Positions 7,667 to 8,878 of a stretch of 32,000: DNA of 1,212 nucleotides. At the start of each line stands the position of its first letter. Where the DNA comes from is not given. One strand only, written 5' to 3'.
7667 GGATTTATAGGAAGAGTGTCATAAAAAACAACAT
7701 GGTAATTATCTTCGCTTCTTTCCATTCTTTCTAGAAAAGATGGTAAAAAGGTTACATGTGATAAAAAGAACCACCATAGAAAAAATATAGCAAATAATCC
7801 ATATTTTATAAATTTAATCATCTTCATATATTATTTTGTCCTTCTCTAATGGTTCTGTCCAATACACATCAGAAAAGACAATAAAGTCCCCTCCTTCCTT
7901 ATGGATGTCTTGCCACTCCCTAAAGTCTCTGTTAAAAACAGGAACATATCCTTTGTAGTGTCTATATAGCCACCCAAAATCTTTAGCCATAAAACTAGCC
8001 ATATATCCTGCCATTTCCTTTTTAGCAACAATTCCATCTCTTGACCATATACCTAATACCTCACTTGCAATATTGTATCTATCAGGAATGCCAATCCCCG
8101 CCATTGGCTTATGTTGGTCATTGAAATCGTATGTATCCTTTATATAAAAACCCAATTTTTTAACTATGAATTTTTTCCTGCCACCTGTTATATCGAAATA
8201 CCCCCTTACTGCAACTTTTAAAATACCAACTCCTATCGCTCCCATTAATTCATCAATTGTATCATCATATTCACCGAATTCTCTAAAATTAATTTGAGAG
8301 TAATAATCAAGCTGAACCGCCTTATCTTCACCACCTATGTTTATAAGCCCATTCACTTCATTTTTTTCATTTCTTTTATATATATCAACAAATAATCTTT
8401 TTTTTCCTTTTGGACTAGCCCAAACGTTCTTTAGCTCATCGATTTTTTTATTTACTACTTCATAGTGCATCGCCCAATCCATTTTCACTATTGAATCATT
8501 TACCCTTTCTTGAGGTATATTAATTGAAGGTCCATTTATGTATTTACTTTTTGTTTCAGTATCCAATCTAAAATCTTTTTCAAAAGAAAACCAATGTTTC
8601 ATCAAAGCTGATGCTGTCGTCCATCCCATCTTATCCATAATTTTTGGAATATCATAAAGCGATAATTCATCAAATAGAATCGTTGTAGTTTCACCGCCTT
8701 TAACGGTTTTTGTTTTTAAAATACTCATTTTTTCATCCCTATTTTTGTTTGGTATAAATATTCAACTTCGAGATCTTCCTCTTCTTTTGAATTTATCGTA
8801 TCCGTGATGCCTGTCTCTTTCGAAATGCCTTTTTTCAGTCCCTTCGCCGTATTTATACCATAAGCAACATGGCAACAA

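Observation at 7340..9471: AT-rich three-gene cassette (Hcp-like, 304-aa unknown, 136-aa membrane protein) in the accessory slot of a capsid-forming phage satellite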

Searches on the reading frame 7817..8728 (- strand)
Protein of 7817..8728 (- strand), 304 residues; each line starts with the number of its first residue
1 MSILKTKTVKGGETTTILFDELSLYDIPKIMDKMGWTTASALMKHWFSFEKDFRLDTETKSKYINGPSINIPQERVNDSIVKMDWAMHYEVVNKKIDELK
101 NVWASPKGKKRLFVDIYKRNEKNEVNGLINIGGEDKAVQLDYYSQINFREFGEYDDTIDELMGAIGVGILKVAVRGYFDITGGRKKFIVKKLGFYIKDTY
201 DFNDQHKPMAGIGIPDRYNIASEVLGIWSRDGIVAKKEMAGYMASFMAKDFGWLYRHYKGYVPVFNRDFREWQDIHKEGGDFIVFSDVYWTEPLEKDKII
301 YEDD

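Call 3: search_protein_families(library=pfam, proteins=[window:7817-8728:-], max_evalue=0.1)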
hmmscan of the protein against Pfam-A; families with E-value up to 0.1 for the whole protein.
window:7817-8728:- (304 aa): 1 family
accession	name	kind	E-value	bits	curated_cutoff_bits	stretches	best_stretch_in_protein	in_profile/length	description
PF19940.4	DUF6402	-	3.5e-70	236.8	26.4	1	23-295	2-272/278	Family of unknown function (DUF6402)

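Call 4: search_protein_families(library=ncbifam, proteins=[window:7817-8728:-], max_evalue=0.1)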
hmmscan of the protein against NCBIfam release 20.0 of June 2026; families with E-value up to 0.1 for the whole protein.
window:7817-8728:- (304 aa): 1 family
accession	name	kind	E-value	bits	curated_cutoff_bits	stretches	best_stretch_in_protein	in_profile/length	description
NF011523.0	PRK14962.1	equivalog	0.029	13.1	576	1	81-123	414-455/474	DNA polymerase III subunits gamma and tau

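Call 5: search_protein_families(library=padloc, proteins=[window:7817-8728:-], max_evalue=0.1)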
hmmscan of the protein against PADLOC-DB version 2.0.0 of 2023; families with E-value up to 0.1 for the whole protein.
window:7817-8728:- (304 aa): 0 families

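Call 15: find_related_loci(query=window:7817-8728:-, collection=genome_contigs, flank=10000)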
Query window:7817-8728:- (304 aa) in genome_contigs; peptide patterns used: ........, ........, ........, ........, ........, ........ (x = any residue, [..] = any of these).
42 stretches matched a pattern, but none encodes a relative of the query by tblastn (E <= 1e-3).

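Call 16: find_homologous_proteins(query=window:7817-8728:-)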
Query window:7817-8728:- (304 aa): 59 proteins with E <= 0.001 among 750 candidates.
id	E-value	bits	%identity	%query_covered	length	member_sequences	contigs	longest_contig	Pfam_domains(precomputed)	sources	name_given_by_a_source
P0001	1.7e-204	696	100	100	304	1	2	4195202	PF19940.5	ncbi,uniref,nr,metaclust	ncbi:DUF6402 family protein [Xenorhabdus doucetiae]|uniref:Uncharacterized protein n=1 Tax=Xenorhabd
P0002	1.8e-140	486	71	99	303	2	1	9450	PF19940.5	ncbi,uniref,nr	ncbi:hypothetical protein ID856_16700 [Xenorhabdus sp. 18]|uniref:DUF6402 family protein n=1 Tax=Xen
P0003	2.0e-139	482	68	99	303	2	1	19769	PF19940.5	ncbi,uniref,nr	ncbi:DUF6402 family protein [Xenorhabdus sp. PR6a]|uniref:DUF6402 family protein n=1 Tax=Xenorhabdus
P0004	5.6e-137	474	70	100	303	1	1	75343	PF19940.5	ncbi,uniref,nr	ncbi:DUF6402 family protein [Xenorhabdus sp. PR6a]|uniref:DUF6402 family protein n=1 Tax=Xenorhabdus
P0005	4.0e-134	465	69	99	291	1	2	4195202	PF19940.5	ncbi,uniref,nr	ncbi:DUF6402 family protein [Xenorhabdus doucetiae]|uniref:Uncharacterized protein n=1 Tax=Xenorhabd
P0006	8.2e-134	464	69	99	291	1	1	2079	PF19940.5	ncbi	-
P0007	4.4e-133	462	69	99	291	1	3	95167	PF19940.5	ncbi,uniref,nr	ncbi:DUF6402 family protein [Xenorhabdus cabanillasii]|uniref:Uncharacterized protein n=1 Tax=Xenorh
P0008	3.2e-130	452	67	99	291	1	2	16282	PF19940.5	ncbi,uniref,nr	ncbi:hypothetical protein ID858_16750 [Xenorhabdus sp. DI]|uniref:DUF6402 family protein n=1 Tax=Xen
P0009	8.3e-94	333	53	99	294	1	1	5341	PF19940.5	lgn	-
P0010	3.2e-84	301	51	99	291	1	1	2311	PF19940.5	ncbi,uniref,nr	ncbi:DUF6402 family protein [Xenorhabdus sp. PR6a]|uniref:DUF6402 family protein n=1 Tax=Xenorhabdus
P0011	9.5e-82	293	50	99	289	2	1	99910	PF19940.5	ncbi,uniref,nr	ncbi:DUF6402 family protein [Xenorhabdus sp. PR6a]|uniref:DUF6402 family protein n=1 Tax=Xenorhabdus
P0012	5.3e-78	281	46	100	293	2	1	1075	PF19940.5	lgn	-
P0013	2.5e-75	272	46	100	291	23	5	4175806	PF19940.5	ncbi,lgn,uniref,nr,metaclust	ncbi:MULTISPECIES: DUF6402 family protein [Enterobacterales]|uniref:DUF6402 family protein n=1 Tax=E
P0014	4.1e-74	268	46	100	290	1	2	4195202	PF19940.5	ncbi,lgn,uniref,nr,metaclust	ncbi:DUF6402 family protein [Xenorhabdus doucetiae]|uniref:Uncharacterized protein n=1 Tax=Xenorhabd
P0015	2.0e-73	266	46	100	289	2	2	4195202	PF19940.5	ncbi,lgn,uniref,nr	ncbi:DUF6402 family protein [Xenorhabdus doucetiae]|uniref:Uncharacterized protein n=1 Tax=Xenorhabd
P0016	1.4e-70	256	43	98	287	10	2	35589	PF19940.5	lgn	-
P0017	2.2e-65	239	46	99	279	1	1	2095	PF19940.5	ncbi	-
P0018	9.1e-65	237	44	99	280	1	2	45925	PF19940.5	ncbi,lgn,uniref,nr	ncbi:DUF6402 family protein [Xenorhabdus bovienii]|uniref:DUF6402 family protein n=1 Tax=Xenorhabdus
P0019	1.0e-64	237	46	99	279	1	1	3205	PF19940.5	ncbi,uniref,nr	ncbi:hypothetical protein ID850_14610 [Xenorhabdus sp. Flor]|uniref:DUF6402 family protein n=1 Tax=X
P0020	2.7e-64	236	44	99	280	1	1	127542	PF19940.5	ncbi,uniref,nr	ncbi:DUF6402 family protein [Xenorhabdus sp. XENO-1]|uniref:DUF6402 family protein n=1 Tax=Xenorhabd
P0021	2.9e-64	236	45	99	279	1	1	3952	PF19940.5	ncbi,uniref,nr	ncbi:DUF6402 family protein [Xenorhabdus sp. IM139775]|uniref:DUF6402 family protein n=1 Tax=Xenorha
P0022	6.7e-62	228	43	99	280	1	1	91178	PF19940.5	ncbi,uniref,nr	ncbi:DUF6402 family protein [Photorhabdus heterorhabditis]|uniref:DUF6402 family protein n=1 Tax=Pho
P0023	9.8e-62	227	44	99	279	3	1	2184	PF19940.5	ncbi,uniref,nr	ncbi:DUF6402 family protein [Xenorhabdus sp. IM139775]|uniref:DUF6402 family protein n=1 Tax=Xenorha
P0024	1.1e-61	227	41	97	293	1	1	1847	PF19940.5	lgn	-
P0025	1.6e-61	227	43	99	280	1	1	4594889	PF19940.5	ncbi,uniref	ncbi:DUF6402 family protein [Xenorhabdus griffiniae]|uniref:DUF6402 family protein n=1 Tax=Xenorhabd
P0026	4.3e-61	225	43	99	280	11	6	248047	PF19940.5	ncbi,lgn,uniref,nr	ncbi:conserved hypothetical protein [Xenorhabdus nematophila F1]|uniref:DUF6402 family protein n=1 T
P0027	9.3e-61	224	42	99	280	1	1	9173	PF19940.5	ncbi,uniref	ncbi:DUF6402 family protein [Xenorhabdus sp. SGI246]|uniref:DUF6402 family protein n=1 Tax=Xenorhabd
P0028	5.5e-60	221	42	99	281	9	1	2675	PF19940.5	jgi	jgi:hypothetical protein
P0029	1.5e-59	220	41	98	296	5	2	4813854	PF19940.5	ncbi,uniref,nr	ncbi:conserved hypothetical protein [Dickeya chrysanthemi Ech1591]|uniref:Uncharacterized protein n=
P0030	5.6e-59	218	42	99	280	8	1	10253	PF19940.5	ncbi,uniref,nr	ncbi:hypothetical protein ID856_14235 [Xenorhabdus sp. 18]|uniref:DUF6402 family protein n=1 Tax=Xen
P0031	7.1e-59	218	41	97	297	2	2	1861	PF19940.5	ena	-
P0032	1.9e-58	216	41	99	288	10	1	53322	PF19940.5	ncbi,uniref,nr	ncbi:DUF6402 family protein [Plesiomonas shigelloides]|uniref:DUF6402 family protein n=1 Tax=Plesiom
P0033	3.7e-58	215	40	99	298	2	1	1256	PF19940.5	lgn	-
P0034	4.2e-58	215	41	99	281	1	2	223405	PF19940.5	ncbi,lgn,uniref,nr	ncbi:hypothetical protein Xmau_02414 [Xenorhabdus mauleonii]|uniref:Uncharacterized protein n=1 Tax=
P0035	2.4e-57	213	42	98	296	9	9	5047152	PF19940.5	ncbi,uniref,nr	ncbi:DUF6402 family protein [Pectobacterium parmentieri]|uniref:DUF6402 family protein n=1 Tax=Pecto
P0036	1.8e-56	210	41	97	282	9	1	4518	PF19940.5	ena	-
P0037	9.0e-56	208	40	99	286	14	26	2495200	PF19940.5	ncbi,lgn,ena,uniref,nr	ncbi:DUF6402 family protein [Snodgrassella alvi]|uniref:DUF6402 family protein n=1 Tax=Snodgrassella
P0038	1.5e-55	207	44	90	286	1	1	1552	PF19940.5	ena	-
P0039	3.0e-55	206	41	90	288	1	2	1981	PF19940.5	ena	-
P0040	1.3e-54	204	39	99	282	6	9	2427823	PF19940.5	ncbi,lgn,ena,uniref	ncbi:DUF6402 family protein [Snodgrassella alvi]|uniref:DUF6402 family protein n=1 Tax=Snodgrassella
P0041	1.5e-54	204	44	90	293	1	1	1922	PF19940.5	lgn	-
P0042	6.3e-52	195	36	100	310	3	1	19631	PF19940.5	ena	-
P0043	1.8e-51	193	37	100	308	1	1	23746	PF19940.5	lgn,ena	-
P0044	2.1e-51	193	39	99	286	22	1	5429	PF19940.5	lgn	-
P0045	2.9e-51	193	40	98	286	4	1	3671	PF19940.5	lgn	-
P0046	7.5e-51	191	37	100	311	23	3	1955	PF19940.5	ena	-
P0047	1.4e-49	187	36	97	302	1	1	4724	PF19940.5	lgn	-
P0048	2.5e-49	186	36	100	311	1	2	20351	PF19940.5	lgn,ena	-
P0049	5.3e-49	185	38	96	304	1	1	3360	PF19940.5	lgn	-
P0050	8.4e-49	185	36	100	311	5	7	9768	PF19940.5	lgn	-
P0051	1.7e-48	184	35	100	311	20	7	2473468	PF19940.5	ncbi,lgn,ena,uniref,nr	ncbi:DUF6402 family protein [Snodgrassella alvi]|uniref:DUF6402 family protein n=1 Tax=Snodgrassella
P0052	2.2e-48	183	37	95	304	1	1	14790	PF19940.5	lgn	-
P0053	3.0e-46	176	36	95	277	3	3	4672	PF19940.5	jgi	jgi:hypothetical protein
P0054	1.4e-45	174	37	90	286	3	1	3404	PF19940.5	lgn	-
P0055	2.3e-45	173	38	95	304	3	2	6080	PF19940.5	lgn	-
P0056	4.0e-43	166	35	95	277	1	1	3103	PF19940.5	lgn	-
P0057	2.3e-41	160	39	90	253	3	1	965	PF19940.5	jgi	jgi:hypothetical protein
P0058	4.4e-37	146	35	88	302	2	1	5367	PF19940.5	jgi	jgi:hypothetical protein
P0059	8.0e-29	119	37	79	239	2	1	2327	PF19940.5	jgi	-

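Call 17: search_solved_structures(query=window:7817-8728:-, max_evalue=1)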
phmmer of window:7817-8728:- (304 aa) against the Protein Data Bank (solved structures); distinct sequences matched with E-value up to 1: 0.

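Call 20: find_encoding_contigs(protein=P0005, flank=10000, max_places=3)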
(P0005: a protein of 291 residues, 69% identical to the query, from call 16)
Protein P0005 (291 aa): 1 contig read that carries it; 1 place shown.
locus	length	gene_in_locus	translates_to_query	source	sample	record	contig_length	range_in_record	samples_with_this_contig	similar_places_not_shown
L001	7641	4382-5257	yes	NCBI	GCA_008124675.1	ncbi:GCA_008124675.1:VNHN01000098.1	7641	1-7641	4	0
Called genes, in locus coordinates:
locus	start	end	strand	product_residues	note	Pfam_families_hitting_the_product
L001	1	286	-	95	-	PF13384:HTH_23, PF13551:HTH_29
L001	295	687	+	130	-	-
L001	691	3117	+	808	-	PF08273:Zn_Ribbon_Prim, PF13362:Toprim_3, PF08706:D5_N, PF19263:DUF5906, PF03288:Pox_D5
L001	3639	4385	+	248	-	PF05638:T6SS_HCP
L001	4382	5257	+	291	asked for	PF19940:DUF6402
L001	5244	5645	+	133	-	PF19703:DUF6201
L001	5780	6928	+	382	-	PF05065:Phage_capsid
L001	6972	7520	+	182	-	PF04586:Peptidase_S78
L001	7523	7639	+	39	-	?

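Call 21: find_encoding_contigs(protein=P0014, flank=10000, max_places=3)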
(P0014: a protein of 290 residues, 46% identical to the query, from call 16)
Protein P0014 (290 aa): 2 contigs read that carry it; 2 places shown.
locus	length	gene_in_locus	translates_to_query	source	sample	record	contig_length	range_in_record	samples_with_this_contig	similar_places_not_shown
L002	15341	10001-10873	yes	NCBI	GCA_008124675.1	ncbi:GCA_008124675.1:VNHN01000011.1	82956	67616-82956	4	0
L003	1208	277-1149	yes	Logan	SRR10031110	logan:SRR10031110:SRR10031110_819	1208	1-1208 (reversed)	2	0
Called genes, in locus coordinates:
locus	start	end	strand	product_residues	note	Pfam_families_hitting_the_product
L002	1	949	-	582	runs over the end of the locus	PF00561:Abhydrolase_1, PF12146:Hydrolase_4, PF12697:Abhydrolase_6 (weak), PF12147:Methyltransf_20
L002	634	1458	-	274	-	PF01066:CDP-OH_P_transf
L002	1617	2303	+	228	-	PF08279:HTH_11, PF13280:WYL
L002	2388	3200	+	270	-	PF00903:Glyoxalase, PF12681:Glyoxalase_2 (weak)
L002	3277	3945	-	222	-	-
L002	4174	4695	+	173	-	PF20327:DUF6622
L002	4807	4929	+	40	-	-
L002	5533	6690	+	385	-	PF02369:Big_1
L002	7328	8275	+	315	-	PF02826:2-Hacid_dh_C, PF03446:NAD_binding_2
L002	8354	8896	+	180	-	PF02613:Nitrate_red_del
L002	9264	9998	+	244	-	PF05638:T6SS_HCP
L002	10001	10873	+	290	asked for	PF19940:DUF6402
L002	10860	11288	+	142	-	PF19703:DUF6201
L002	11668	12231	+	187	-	-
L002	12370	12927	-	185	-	PF07273:DUF1439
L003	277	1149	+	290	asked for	PF19940:DUF6402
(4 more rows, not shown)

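Call 22: find_encoding_contigs(protein=P0035, flank=10000, max_places=3)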
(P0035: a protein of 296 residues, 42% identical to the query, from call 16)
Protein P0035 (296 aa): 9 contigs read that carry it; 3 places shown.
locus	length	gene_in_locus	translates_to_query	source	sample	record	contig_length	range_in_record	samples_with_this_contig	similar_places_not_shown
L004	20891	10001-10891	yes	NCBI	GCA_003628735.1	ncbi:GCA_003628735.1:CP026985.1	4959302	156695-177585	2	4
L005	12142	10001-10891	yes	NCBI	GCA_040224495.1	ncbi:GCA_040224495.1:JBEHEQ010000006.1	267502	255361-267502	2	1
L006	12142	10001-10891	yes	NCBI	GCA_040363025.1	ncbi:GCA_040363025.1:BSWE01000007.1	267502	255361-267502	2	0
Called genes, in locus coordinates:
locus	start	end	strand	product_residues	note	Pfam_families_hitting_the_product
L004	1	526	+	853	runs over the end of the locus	PF18934:DUF5682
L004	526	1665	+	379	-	PF05762:VWA_CoxE, PF09967:DUF2201 (faint), PF13519:VWA_2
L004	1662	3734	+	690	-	-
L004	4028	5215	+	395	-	PF07690:MFS_1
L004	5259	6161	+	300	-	PF01545:Cation_efflux, PF16916:ZT_dimer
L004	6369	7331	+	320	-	PF00365:PFK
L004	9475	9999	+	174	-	PF05488:PAAR_motif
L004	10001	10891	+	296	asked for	PF19940:DUF6402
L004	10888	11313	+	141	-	PF19703:DUF6201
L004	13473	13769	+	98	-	-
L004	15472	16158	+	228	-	-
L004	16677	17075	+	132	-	PF13930:Endonuclea_NS_2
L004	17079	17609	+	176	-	PF09346:SMI1_KNR4 (weak), PF14568:SUKH_6 (weak)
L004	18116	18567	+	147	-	-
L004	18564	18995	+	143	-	-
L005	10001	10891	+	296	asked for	PF19940:DUF6402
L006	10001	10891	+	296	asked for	PF19940:DUF6402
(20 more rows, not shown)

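Call 25: find_related_loci(query=A1, collection=genome_contigs, flank=10000)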
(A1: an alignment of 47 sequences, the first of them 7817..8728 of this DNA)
Query A1 (304 aa) in genome_contigs; peptide patterns used: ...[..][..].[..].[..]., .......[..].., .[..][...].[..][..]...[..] (x = any residue, [..] = any of these).
180 stretches matched a pattern; 145 encode a relative of the query (tblastn E <= 1e-3); the best 80 are kept; 79 distinct loci.
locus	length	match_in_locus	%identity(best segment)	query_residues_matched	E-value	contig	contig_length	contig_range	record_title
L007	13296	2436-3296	50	1-302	1e-87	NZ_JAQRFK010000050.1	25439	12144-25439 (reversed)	Xenorhabdus sp. IM139775 RM12_50, whole genome shotgun sequence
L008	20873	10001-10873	46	1-304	3e-81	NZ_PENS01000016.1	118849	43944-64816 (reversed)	Proteus terrae strain LMG 28659 Scaffold15_1, whole genome shotgun sequence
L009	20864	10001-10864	44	1-301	8e-75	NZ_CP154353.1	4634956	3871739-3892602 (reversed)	Enterobacter adelaidei strain ECC3473 chromosome, complete genome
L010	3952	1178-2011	45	1-301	4e-73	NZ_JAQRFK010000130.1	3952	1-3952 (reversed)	Xenorhabdus sp. IM139775 RM12_130, whole genome shotgun sequence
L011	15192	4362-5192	43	1-300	2e-71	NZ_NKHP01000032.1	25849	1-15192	Xenorhabdus indica strain DSM 17382 Xind_32, whole genome shotgun sequence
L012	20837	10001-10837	42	1-301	2e-70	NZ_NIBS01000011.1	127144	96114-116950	Xenorhabdus budapestensis strain DSM 16342 Xbud_11, whole genome shotgun sequence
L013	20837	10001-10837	43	1-301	7e-70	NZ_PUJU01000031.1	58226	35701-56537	Photorhabdus tasmaniensis strain T327 scaffold_0031, whole genome shotgun sequence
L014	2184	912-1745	44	1-301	2e-71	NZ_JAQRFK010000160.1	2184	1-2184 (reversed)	Xenorhabdus sp. IM139775 RM12_160, whole genome shotgun sequence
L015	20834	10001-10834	40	1-301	5e-67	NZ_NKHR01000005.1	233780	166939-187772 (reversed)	Xenorhabdus sp. PB62.4 Xenpb_5, whole genome shotgun sequence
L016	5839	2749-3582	41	1-300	4e-67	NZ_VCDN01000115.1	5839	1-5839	Xenorhabdus santafensis strain 12 WTCHG_223154_282_1_contig_116, whole genome shotgun sequence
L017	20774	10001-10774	44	27-300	1e-65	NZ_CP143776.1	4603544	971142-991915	Enterobacter sp. ECC-175 chromosome, complete genome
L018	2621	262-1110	40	1-300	3e-66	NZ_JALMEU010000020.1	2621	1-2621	Pantoea leporis strain R contig#20, whole genome shotgun sequence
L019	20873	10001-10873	41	1-300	3e-65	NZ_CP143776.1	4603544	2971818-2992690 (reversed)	Enterobacter sp. ECC-175 chromosome, complete genome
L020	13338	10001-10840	42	1-300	2e-65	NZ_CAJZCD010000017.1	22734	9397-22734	Snodgrassella communis strain LMG 28360, whole genome shotgun sequence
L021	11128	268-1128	41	1-300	6e-65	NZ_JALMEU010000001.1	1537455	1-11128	Pantoea leporis strain R contig#1, whole genome shotgun sequence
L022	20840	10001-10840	41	1-301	6e-65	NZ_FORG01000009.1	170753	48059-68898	Xenorhabdus mauleonii strain DSM 17908, whole genome shotgun sequence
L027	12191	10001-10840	40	1-300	2e-62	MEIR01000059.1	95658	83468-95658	Snodgrassella alvi strain Nev4-2 1196083.62_ctg7180000001579, whole genome shotgun sequence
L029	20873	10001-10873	38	1-301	3e-61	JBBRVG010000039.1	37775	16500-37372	MAG: Enterobacterales bacterium isolate La3_metabat2.134 La3_metabat2.134_K_1798973_L_37775_cov_11.0000, whole genome sh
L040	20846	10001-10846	34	10-293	2e-50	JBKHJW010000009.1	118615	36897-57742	MAG: Ralstonia sp. isolate D5M12_2 NODE_25_length_118615_cov_25.859464, whole genome shotgun sequence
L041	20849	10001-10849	38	13-293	1e-49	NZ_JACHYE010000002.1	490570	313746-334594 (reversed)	Herbaspirillum sp. Sphag64 Ga0365388_02, whole genome shotgun sequence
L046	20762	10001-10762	36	19-293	2e-45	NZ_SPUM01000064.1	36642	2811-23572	Massilia horti strain ONC3 EFN1C9VNJS, whole genome shotgun sequence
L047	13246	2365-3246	34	1-290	1e-42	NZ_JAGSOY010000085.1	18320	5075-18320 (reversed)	Zooshikella harenae strain WH53 85, whole genome shotgun sequence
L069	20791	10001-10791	36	13-293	4e-39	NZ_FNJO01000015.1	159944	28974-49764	Ralstonia sp. 25mfcol4.1, whole genome shotgun sequence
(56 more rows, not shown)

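Call 29: predict_structure(alignment_id=A1)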
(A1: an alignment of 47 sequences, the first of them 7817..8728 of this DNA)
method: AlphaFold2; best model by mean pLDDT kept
length: 304 residues; sequences in the alignment: 47
mean_pLDDT: 87.8   pTM: 0.84
mean pLDDT of the five models: 87.8, 87.4, 87.1, 86.8, 86.3
residues with pLDDT >= 90: 213; 70-90: 49; 50-70: 23; < 50: 19
segments of 3 or more residues with pLDDT < 50: 1-5, 208-219
pLDDT, mean of each block of 10 residues (from residue 1): 47 61 90 97 96 91 93 96 97 97 96 96 95 94 96 77 91 98 94 97 64 46 83 89 88 89 91 93 98 97 84
secondary structure, 60 per line:
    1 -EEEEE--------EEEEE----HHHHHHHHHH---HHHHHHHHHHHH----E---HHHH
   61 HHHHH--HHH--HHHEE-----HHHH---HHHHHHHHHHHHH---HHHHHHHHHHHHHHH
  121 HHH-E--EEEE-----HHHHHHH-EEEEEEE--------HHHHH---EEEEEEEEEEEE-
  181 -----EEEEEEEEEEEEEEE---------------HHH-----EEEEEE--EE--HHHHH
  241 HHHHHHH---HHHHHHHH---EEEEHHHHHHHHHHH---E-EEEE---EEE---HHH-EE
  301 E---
elements in order: E2-6 E15-19 H24-33 H37-48 H57-65 H83-86 H90-102 H106-123 E128-131 H137-143 E145-151 H160-164 E168-179 E186-200 E224-229 H236-247 H251-258 E262-265 H266-276 E282-285 E289-291 E299-301

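Call 33: search_protein_families(library=pfam, alignment_id=A2, max_evalue=0.001)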
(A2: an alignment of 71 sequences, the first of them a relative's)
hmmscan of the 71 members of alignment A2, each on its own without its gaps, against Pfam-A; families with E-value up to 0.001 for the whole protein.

A. member 1, L001:3612-4382:+ (257 aa): 1 family
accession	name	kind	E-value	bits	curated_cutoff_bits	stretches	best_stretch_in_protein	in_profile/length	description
PF05638.18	T6SS_HCP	-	3.7e-19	69.7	23.5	1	15-152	1-129/129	Type VI secretion system effector, Hcp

B. families by the number of members that match (of 71 scanned): 32 families (the first 25 are shown)
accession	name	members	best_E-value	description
PF05488.18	PAAR_motif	17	1.9e-27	PAAR motif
PF05638.18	T6SS_HCP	14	1.2e-21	Type VI secretion system effector, Hcp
PF04717.18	Phage_base_V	5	8.3e-14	Type VI secretion system/phage-baseplate injector OB domain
PF05954.17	Phage_GPD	4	3.7e-80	Phage tail baseplate hub (GPD)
PF10106.14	DUF2345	4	4.7e-34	Uncharacterized protein conserved in bacteria (DUF2345)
PF13296.11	T6SS_Vgr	4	3.5e-32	Putative type VI secretion system Rhs element Vgr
PF13665.11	Tox-PAAR-like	2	0.00055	Toxin PAAR-like domain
PF00311.23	PEPcase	1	0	Phosphoenolpyruvate carboxylase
PF12805.13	FUSC-like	1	3.9e-93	FUSC-like inner membrane protein yccS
PF05593.20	RHS_repeat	1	3.4e-57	RHS Repeat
PF17760.6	UvrA_inter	1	2e-34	UvrA interaction domain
PF17755.6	UvrA_DNA-bind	1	9.2e-34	UvrA DNA-binding domain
PF13515.12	FUSC_2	1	2e-26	Fusaric acid resistance protein-like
PF22178.3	Gp5_trimer_C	1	5.6e-26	Bacteriophage T4 gp5 C-terminal trimerisation domain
PF00005.33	ABC_tran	1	1.6e-20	ABC transporter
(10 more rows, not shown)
